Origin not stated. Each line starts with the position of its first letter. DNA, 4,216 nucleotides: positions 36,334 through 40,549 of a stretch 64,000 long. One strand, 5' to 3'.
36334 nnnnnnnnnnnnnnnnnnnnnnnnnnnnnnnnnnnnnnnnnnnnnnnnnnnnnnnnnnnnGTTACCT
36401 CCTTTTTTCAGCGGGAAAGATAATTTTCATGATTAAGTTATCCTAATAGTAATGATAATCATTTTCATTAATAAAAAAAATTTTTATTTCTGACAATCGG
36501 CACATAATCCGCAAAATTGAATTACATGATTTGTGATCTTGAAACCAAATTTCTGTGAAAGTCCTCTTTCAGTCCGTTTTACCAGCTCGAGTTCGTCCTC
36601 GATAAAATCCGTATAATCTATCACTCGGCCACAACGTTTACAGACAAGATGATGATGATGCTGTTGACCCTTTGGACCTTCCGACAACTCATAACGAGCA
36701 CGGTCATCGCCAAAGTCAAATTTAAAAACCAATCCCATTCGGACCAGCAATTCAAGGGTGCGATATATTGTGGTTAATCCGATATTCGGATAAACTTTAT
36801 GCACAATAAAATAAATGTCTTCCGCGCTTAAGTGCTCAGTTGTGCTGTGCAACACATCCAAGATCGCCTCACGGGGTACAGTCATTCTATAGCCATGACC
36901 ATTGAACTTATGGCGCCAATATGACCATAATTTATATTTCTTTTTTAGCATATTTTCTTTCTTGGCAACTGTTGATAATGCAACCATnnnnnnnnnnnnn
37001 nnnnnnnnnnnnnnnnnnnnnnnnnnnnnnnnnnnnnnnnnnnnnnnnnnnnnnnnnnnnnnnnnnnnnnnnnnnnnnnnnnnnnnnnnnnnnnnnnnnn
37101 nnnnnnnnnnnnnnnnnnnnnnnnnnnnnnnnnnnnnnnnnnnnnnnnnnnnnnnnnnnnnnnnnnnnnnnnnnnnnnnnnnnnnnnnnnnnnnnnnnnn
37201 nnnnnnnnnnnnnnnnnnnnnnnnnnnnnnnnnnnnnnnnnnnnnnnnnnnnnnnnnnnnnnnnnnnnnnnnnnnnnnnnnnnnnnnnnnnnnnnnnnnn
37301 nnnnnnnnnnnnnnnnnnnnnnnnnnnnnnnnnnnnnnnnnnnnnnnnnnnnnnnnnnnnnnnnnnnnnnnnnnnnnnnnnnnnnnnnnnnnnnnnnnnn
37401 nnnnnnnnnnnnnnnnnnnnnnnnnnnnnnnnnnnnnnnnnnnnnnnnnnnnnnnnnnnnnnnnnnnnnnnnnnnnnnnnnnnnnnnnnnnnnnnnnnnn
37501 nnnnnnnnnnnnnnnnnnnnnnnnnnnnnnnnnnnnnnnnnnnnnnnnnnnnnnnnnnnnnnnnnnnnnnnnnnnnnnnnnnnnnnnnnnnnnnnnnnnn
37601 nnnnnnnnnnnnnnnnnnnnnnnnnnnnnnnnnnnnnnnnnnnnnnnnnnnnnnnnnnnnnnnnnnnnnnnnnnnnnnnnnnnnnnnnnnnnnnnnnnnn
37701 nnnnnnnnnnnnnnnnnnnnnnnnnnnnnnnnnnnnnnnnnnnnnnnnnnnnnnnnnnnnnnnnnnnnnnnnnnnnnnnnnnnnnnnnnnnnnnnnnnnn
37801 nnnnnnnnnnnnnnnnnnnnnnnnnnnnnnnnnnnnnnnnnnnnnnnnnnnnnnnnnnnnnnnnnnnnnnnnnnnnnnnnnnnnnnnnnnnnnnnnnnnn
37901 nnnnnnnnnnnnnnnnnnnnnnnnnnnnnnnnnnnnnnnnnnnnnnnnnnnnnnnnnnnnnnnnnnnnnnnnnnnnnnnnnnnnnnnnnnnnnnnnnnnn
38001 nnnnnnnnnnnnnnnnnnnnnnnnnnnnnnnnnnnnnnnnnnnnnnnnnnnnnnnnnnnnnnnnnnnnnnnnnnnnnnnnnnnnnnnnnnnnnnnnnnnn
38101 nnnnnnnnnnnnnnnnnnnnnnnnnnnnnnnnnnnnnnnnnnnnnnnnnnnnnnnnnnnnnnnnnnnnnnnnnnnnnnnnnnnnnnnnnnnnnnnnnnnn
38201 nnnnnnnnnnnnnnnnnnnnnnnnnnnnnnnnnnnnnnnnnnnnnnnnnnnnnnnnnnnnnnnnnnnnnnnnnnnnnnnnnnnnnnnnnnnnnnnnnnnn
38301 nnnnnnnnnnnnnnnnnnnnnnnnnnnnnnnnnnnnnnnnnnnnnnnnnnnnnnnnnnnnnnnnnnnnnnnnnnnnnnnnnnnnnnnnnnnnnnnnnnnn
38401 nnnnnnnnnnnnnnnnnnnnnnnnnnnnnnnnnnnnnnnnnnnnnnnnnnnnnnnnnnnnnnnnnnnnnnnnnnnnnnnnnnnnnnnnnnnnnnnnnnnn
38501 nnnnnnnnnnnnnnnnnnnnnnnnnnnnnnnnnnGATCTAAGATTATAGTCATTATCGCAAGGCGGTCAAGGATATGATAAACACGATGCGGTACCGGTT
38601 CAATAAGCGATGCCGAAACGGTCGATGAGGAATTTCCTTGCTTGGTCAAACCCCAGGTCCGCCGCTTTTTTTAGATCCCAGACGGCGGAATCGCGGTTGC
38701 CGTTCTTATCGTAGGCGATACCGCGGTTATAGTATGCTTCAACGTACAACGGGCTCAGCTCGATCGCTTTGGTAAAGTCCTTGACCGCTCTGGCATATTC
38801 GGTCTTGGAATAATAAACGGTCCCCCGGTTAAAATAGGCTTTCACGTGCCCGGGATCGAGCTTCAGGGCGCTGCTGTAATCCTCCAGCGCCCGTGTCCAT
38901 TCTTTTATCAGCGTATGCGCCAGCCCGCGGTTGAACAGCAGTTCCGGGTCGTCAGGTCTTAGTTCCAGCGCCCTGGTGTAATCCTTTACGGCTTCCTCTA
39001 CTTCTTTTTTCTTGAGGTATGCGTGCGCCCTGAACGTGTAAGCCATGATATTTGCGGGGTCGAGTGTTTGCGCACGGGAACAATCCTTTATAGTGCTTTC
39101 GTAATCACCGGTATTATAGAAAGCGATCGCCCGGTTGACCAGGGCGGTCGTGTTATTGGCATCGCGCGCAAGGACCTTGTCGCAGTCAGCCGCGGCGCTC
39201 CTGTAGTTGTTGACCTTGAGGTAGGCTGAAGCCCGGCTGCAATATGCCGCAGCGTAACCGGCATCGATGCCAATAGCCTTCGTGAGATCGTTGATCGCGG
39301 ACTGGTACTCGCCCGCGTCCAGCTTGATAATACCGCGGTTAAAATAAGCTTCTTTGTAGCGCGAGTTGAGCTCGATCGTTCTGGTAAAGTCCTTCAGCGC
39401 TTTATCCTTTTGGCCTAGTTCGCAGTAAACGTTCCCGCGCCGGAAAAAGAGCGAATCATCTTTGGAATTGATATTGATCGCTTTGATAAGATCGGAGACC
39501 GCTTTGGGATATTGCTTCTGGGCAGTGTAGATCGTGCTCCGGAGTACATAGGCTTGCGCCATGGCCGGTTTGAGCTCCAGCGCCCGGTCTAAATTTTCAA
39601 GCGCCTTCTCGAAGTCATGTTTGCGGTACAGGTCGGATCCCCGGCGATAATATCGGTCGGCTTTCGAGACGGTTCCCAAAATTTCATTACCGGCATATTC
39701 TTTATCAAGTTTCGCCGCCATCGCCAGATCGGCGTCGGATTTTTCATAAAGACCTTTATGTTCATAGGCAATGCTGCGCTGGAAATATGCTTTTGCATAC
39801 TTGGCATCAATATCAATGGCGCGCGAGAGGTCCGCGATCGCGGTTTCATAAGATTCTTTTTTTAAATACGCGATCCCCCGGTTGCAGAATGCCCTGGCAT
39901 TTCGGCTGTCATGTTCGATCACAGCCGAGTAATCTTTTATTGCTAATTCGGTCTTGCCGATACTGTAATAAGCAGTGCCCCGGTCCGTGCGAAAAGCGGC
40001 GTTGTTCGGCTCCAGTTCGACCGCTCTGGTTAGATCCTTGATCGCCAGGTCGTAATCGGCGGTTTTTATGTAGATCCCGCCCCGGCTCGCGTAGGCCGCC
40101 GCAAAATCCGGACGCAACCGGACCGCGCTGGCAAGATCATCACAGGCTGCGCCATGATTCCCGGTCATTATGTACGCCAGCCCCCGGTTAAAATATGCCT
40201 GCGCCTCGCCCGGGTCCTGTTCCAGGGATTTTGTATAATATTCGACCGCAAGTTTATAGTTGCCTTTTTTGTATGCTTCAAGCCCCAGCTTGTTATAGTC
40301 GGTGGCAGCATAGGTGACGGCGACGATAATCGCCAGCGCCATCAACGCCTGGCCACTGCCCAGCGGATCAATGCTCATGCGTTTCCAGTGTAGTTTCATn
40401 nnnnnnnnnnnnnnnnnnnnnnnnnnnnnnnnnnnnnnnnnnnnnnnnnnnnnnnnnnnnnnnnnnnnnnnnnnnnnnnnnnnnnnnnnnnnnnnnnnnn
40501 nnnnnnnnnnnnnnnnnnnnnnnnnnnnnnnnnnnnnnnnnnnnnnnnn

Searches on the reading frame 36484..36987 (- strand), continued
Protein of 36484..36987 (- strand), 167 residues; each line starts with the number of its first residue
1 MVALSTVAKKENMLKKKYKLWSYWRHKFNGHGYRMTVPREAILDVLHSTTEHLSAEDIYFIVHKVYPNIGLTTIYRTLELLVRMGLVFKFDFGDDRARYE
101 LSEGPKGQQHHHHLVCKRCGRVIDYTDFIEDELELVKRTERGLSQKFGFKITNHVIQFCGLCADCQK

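Call 46: find_encoding_contigs(protein=P0002, flank=5000, max_places=2)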
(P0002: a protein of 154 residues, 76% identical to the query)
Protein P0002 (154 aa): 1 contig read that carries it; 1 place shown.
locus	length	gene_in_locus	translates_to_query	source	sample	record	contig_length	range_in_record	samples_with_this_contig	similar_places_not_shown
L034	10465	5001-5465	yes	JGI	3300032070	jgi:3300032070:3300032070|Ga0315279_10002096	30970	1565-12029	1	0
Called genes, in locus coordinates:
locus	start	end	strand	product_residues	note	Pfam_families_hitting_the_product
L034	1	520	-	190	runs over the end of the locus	-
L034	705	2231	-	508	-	PF07602:DUF1565 (faint), PF22842:Pel9A-like_beta_helix, PF05048:NosD (faint), PF13229:Beta_helix (weak)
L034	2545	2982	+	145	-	PF01243:PNPOx_N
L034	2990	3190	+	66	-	-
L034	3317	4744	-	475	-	PF00144:Beta-lactamase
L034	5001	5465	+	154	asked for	PF01475:FUR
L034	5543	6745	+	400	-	PF00266:Aminotran_5, PF01053:Cys_Met_Meta_PP, PF00155:Aminotran_1_2 (weak), PF01041:DegT_DnrJ_EryC1, PF00282:Pyridoxal_deC (weak)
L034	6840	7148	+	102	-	-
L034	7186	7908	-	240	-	PF00005:ABC_tran, PF02463:SMC_N (weak), PF13304:AAA_21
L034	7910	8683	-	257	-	PF02361:CbiQ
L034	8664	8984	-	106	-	PF13190:PDGLE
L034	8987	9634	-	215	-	PF01891:CbiM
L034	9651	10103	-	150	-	PF01402:RHH_1 (weak), PF08753:NikR_C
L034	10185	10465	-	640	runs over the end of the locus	PF13414:TPR_11 (faint), PF13431:TPR_17 (faint), PF14559:TPR_19 (faint), PF23914:TPR_CcmH_CycH (faint), PF00515:TPR_1 (faint), PF07719:TPR_2 (faint), PF13181:TPR_8 (faint), PF08308:PEGA, +2 more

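Call 47: find_encoding_contigs(protein=P0007, flank=5000, max_places=2)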
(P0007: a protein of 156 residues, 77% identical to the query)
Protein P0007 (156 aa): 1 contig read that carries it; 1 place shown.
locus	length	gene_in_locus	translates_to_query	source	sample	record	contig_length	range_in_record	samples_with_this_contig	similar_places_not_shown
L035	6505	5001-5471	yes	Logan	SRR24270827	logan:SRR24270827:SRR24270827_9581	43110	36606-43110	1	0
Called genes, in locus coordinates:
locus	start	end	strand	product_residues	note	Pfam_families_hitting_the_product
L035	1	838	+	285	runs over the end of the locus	PF02678:Pirin, PF05726:Pirin_C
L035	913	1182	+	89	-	-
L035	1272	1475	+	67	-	PF04024:PspC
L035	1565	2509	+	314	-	PF21033:RMD1-3 (faint), PF07719:TPR_2 (faint), PF13176:TPR_7 (faint), PF13181:TPR_8 (faint), PF13374:TPR_10 (faint), PF13424:TPR_12 (weak), PF00515:TPR_1 (weak)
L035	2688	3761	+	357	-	PF01841:Transglut_core (weak)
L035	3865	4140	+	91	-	-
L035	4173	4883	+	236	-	PF13243:SQHop_cyclase_C (faint)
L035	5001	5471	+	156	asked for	PF01475:FUR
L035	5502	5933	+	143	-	PF17253:DUF5320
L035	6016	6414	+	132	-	PF02579:Nitro_FeMo-Co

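Call 48: find_encoding_contigs(protein=P0010, flank=5000, max_places=2)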
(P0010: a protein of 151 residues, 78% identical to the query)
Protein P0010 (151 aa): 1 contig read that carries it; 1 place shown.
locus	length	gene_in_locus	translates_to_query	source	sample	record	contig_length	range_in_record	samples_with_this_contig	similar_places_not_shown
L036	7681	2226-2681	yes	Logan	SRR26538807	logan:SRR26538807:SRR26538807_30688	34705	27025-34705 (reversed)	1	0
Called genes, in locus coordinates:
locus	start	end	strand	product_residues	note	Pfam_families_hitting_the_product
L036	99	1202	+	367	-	PF13415:Beta-prop_FBX42, PF13964:Beta-prop_Calicin, PF24681:Kelch_KLHDC2_KLHL20_DRC7, PF25210:Kelch_FKB95, PF01344:Kelch_1, PF24981:Beta-prop_ATRN-LZTR1, PF01344:Kelch_1, PF13415:Beta-prop_FBX42, +9 more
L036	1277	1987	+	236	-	PF17957:Big_7, PF01483:P_proprotein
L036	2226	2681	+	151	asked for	PF01475:FUR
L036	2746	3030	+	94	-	PF17253:DUF5320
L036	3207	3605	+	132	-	PF02579:Nitro_FeMo-Co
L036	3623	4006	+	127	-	PF02579:Nitro_FeMo-Co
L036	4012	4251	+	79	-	PF09723:Zn_ribbon_8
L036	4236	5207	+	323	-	PF10609:ParA (weak), PF13614:AAA_31 (faint), PF00142:Fer4_NifH (faint), PF01656:CbiA, PF12838:Fer4_7 (faint), PF13187:Fer4_9 (faint), PF25160:LdpA_Fe-S-bd (faint), PF10609:ParA (weak), +3 more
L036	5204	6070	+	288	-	PF01656:CbiA, PF13614:AAA_31 (faint), PF20720:nSTAND3 (faint), PF13237:Fer4_10 (weak), PF14697:Fer4_21, PF12838:Fer4_7, PF13187:Fer4_9 (weak), PF10609:ParA, +4 more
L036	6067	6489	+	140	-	PF01592:NifU_N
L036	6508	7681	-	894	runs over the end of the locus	PF03176:MMPL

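Call 50: find_encoding_contigs(protein=P0016, flank=4000, max_places=1)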
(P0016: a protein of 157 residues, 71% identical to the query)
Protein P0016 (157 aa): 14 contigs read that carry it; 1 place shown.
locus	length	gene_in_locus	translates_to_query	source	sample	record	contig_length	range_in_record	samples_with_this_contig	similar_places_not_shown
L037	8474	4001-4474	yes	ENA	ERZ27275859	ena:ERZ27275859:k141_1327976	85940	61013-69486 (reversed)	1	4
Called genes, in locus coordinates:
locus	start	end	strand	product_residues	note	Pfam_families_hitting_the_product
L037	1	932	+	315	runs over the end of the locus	PF01797:Y1_Tnp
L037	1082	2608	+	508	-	PF00479:G6PD_N, PF02781:G6PD_C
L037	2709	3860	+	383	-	PF01209:Ubie_methyltran, PF05401:NodS, PF08003:Methyltransf_9, PF13489:Methyltransf_23, PF08241:Methyltransf_11, PF08242:Methyltransf_12, PF13649:Methyltransf_25, PF13847:Methyltransf_31, +3 more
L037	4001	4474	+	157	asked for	PF01475:FUR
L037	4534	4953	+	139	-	-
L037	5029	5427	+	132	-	PF02579:Nitro_FeMo-Co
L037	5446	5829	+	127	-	PF02579:Nitro_FeMo-Co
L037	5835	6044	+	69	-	-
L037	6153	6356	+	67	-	PF09723:Zn_ribbon_8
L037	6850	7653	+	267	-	PF23023:Anti-Pycsar_Apyc1 (weak), PF00753:Lactamase_B, PF12706:Lactamase_B_2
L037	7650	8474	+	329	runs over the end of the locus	PF00142:Fer4_NifH (faint), PF01656:CbiA, PF10609:ParA, PF13614:AAA_31 (weak), PF00037:Fer4 (weak), PF13183:Fer4_8 (weak), PF13187:Fer4_9, PF10609:ParA (weak), +5 more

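Call 51: find_encoding_contigs(protein=P0022, flank=4000, max_places=1)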
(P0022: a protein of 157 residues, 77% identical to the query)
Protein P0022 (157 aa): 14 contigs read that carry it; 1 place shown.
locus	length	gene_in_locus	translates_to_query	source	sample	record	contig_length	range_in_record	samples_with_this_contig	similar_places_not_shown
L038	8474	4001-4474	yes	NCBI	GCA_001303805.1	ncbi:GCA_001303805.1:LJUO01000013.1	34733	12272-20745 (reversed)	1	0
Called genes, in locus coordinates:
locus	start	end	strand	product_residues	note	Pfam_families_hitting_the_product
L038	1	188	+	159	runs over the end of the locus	PF09055:Sod_Ni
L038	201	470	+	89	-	-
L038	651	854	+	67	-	PF04024:PspC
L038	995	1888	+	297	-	PF21033:RMD1-3 (faint), PF13176:TPR_7 (faint), PF07719:TPR_2 (faint), PF13181:TPR_8 (faint), PF13374:TPR_10 (faint), PF13424:TPR_12 (weak), PF00515:TPR_1 (weak)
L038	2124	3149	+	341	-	PF13243:SQHop_cyclase_C (weak)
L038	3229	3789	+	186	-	-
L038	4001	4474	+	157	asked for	PF01475:FUR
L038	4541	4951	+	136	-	PF17253:DUF5320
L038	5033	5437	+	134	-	PF02579:Nitro_FeMo-Co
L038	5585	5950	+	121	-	PF02579:Nitro_FeMo-Co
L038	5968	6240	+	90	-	PF02943:FeThRed_B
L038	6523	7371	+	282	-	PF01656:CbiA, PF10609:ParA (weak), PF13614:AAA_31 (faint), PF12838:Fer4_7 (faint), PF13187:Fer4_9 (faint), PF00037:Fer4 (faint), PF12837:Fer4_6 (faint), PF10609:ParA (weak)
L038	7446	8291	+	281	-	PF01656:CbiA, PF13614:AAA_31 (faint), PF12837:Fer4_6 (faint), PF12838:Fer4_7 (faint), PF00037:Fer4 (weak), PF14697:Fer4_21 (weak), PF13484:Fer4_16 (faint), PF10609:ParA (weak)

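Call 52: find_encoding_contigs(protein=P0064, flank=4000, max_places=1)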
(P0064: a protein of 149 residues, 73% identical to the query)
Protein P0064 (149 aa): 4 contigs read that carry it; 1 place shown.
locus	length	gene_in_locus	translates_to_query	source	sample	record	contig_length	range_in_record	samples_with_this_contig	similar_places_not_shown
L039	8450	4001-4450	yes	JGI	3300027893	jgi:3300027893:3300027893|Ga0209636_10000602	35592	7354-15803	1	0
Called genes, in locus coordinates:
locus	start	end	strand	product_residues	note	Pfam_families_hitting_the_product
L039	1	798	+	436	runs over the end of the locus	PF13185:GAF_2, PF01590:GAF, PF13492:GAF_3, PF07228:SpoIIE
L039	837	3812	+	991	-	PF00069:Pkinase, PF01636:APH (faint), PF07714:PK_Tyr_Ser-Thr, PF03109:ABC1 (weak), PF13424:TPR_12 (weak), PF13431:TPR_17 (weak), PF14559:TPR_19 (weak), PF13424:TPR_12 (weak), +13 more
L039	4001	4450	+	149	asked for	PF01475:FUR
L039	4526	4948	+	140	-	PF17253:DUF5320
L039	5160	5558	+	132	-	PF02579:Nitro_FeMo-Co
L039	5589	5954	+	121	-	PF02579:Nitro_FeMo-Co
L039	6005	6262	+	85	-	-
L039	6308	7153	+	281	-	PF01656:CbiA, PF10609:ParA, PF12837:Fer4_6 (weak), PF13237:Fer4_10 (weak), PF14697:Fer4_21 (weak), PF13187:Fer4_9 (weak), PF25160:LdpA_Fe-S-bd (weak), PF00037:Fer4 (weak), +2 more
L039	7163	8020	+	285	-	PF01656:CbiA, PF10609:ParA (faint), PF12838:Fer4_7 (faint), PF00037:Fer4 (weak), PF12837:Fer4_6 (faint), PF14697:Fer4_21 (weak), PF13484:Fer4_16 (faint)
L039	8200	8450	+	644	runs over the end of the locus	PF02743:dCache_1 (faint), PF09308:LuxQ-periplasm (faint), PF14827:dCache_3, PF17201:Cache_3-Cache_2, PF17202:sCache_3_3, PF00672:HAMP (weak), PF00512:HisKA, PF02518:HATPase_c, +1 more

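Call 53: find_encoding_contigs(protein=P0094, flank=4000, max_places=1)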
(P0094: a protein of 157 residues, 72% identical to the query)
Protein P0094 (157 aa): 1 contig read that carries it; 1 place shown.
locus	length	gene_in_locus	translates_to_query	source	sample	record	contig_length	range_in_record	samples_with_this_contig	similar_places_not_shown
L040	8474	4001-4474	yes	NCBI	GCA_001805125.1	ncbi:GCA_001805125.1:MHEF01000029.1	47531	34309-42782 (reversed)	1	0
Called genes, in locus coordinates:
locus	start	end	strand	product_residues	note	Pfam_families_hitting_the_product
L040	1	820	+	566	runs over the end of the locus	PF22113:Mtrc-MtrF_II-IV_dom (faint), PF02085:Cytochrom_CIII, PF14522:Cytochrome_C7 (faint), PF14537:Cytochrom_c3_2 (faint), PF02085:Cytochrom_CIII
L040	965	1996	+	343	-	PF12838:Fer4_7 (weak), PF13247:Fer4_11, PF00037:Fer4 (weak), PF12797:Fer4_2 (weak), PF12837:Fer4_6 (weak), PF13187:Fer4_9 (weak), PF13237:Fer4_10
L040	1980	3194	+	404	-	PF03916:NrfD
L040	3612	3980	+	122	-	PF08821:CGGC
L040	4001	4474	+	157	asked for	PF01475:FUR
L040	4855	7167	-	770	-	PF03772:Competence, PF00753:Lactamase_B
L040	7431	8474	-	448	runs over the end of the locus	PF02878:PGM_PMM_I, PF02879:PGM_PMM_II, PF02880:PGM_PMM_III, PF00408:PGM_PMM_IV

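Call 75: find_encoding_contigs(protein=P0005, flank=3000, max_places=1)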
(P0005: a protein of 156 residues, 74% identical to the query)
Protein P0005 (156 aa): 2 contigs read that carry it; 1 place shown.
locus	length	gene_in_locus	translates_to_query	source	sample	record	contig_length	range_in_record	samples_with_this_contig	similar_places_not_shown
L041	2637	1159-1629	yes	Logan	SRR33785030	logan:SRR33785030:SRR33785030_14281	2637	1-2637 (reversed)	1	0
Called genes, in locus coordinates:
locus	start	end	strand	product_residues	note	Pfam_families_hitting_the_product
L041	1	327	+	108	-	?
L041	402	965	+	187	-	-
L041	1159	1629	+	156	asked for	PF01475:FUR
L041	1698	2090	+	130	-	PF17253:DUF5320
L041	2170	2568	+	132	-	PF02579:Nitro_FeMo-Co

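Call 76: find_encoding_contigs(protein=P0104, flank=5000, max_places=1)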
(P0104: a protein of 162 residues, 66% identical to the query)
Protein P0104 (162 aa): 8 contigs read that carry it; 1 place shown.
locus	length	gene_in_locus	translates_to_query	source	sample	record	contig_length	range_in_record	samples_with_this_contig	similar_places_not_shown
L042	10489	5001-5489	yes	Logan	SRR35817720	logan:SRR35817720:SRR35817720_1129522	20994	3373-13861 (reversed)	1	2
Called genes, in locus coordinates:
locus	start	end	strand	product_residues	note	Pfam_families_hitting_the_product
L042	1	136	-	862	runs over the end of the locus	PF00690:Cation_ATPase_N, PF00122:E1-E2_ATPase, PF00702:Hydrolase, PF13246:Cation_ATPase, PF08282:Hydrolase_3 (faint), PF00689:Cation_ATPase_C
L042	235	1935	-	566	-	PF00664:ABC_membrane, PF00005:ABC_tran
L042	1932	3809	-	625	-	PF00664:ABC_membrane, PF00005:ABC_tran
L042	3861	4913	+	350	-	PF01073:3Beta_HSD (faint), PF01370:Epimerase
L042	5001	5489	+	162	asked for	PF01475:FUR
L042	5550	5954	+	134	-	-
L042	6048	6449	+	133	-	PF02579:Nitro_FeMo-Co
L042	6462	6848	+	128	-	PF02579:Nitro_FeMo-Co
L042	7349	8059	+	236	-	PF00753:Lactamase_B, PF12706:Lactamase_B_2 (faint)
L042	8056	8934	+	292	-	PF01656:CbiA, PF10609:ParA (faint), PF12838:Fer4_7 (weak), PF13187:Fer4_9 (faint), PF12837:Fer4_6 (weak), PF13237:Fer4_10 (weak), PF00037:Fer4 (weak), PF14697:Fer4_21 (weak), +2 more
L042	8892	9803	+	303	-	PF01656:CbiA, PF00037:Fer4 (weak), PF12797:Fer4_2 (faint), PF12837:Fer4_6 (faint), PF14697:Fer4_21, PF12838:Fer4_7, PF13187:Fer4_9 (weak), PF10609:ParA (weak), +2 more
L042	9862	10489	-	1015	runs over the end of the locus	PF00801:PKD (faint), PF18911:PKD_4, PF09587:PGA_cap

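Call 77: find_encoding_contigs(protein=P0107, flank=5000, max_places=1)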
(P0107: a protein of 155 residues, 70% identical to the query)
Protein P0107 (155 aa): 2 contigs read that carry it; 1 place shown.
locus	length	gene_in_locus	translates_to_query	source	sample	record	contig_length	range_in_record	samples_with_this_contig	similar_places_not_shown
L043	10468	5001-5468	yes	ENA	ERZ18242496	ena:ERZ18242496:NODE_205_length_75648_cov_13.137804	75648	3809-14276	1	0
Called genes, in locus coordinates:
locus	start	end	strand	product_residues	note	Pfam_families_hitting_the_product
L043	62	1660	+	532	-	PF04389:Peptidase_M28, PF01546:Peptidase_M20, PF13860:FlgD_ig (weak)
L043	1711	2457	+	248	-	PF01553:Acyltransferase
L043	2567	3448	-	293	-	PF13517:FG-GAP_3, PF13860:FlgD_ig (weak), PF18962:Por_Secre_tail (faint)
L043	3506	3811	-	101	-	PF13517:FG-GAP_3 (faint)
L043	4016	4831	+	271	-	PF01797:Y1_Tnp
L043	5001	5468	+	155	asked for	PF01475:FUR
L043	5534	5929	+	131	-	PF17253:DUF5320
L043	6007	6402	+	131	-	PF02579:Nitro_FeMo-Co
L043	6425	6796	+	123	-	PF02579:Nitro_FeMo-Co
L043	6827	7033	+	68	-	-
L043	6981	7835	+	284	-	PF01656:CbiA, PF10609:ParA (weak), PF13614:AAA_31 (faint), PF00037:Fer4 (faint), PF12837:Fer4_6 (faint)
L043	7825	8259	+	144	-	PF01980:TrmO_N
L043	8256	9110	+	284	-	PF01656:CbiA, PF10609:ParA (faint), PF12838:Fer4_7 (faint), PF00037:Fer4 (weak), PF12837:Fer4_6 (weak), PF14697:Fer4_21 (weak), PF13484:Fer4_16 (faint)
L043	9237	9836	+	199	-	-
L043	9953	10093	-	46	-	-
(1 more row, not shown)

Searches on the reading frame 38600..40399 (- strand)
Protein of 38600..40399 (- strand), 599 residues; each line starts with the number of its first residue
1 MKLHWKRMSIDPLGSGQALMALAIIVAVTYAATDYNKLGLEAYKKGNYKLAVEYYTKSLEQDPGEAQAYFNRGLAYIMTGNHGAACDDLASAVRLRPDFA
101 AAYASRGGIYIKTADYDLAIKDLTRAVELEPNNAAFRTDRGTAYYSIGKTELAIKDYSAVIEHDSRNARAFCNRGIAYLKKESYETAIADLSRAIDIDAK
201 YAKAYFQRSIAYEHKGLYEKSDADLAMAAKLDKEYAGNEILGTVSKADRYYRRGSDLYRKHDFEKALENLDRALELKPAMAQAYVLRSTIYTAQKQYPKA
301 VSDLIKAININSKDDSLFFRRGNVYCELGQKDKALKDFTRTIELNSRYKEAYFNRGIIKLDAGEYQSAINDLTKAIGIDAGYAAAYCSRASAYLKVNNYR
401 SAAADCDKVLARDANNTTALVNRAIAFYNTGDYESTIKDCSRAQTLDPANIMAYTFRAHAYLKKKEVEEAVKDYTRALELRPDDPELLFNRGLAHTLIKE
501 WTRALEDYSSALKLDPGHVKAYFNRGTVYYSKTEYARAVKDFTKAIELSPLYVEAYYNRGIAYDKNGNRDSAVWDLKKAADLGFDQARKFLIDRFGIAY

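Call 7: search_protein_families(library=pfam, proteins=[window:38600-40399:-])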
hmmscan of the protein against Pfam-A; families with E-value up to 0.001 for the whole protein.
window:38600-40399:- (599 aa): 24 families
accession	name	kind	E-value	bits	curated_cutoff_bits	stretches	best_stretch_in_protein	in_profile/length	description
PF00515.34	TPR_1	-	9.8e-98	316.8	27.8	11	453-484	3-34/34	Tetratricopeptide repeat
PF07719.23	TPR_2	-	3e-81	261.3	27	7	520-550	2-32/34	Tetratricopeptide repeat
PF13414.12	TPR_11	-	4.5e-78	257.1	26.8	10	459-495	2-38/42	TPR repeat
PF13181.12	TPR_8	-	8.4e-63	203.7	25.7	3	453-484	3-34/34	Tetratricopeptide repeat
PF13432.12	TPR_16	-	2.1e-60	201.1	32.7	8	37-98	2-63/65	Tetratricopeptide repeat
PF13431.12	TPR_17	-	2.4e-58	190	24.4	2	54-86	1-33/34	Tetratricopeptide repeat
PF13371.12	TPR_9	-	2.4e-48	162.4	35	3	109-168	4-63/73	Tetratricopeptide repeat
PF13424.12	TPR_12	-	5.4e-33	113.5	30.1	2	33-96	5-75/77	Tetratricopeptide repeat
PF14559.12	TPR_19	-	3.1e-30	104.7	25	0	360-416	2-58/68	Tetratricopeptide repeat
PF13428.12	TPR_14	-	1e-23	81.8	23.5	0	454-492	4-42/44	Tetratricopeptide repeat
PF25575.1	TPR_BSK1_C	-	1.7e-21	76.7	42.2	1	34-103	44-114/118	Serine/threonine-protein kinase BSK1-like, TPR repeats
PF13174.12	TPR_6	-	4.5e-20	71.3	26.3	0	318-343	3-28/33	Tetratricopeptide repeat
PF12895.13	ANAPC3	-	6.2e-14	52.5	27.2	1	397-472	3-77/82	Anaphase-promoting complex, cyclosome, subunit 3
PF23914.1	TPR_CcmH_CycH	-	7.8e-14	52.2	42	0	106-191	56-144/158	Cytochrome c-type biogenesis protein H TPR domain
PF10516.15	SHNi-TPR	-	2.1e-12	46.8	21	0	468-481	18-31/38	SHNi-TPR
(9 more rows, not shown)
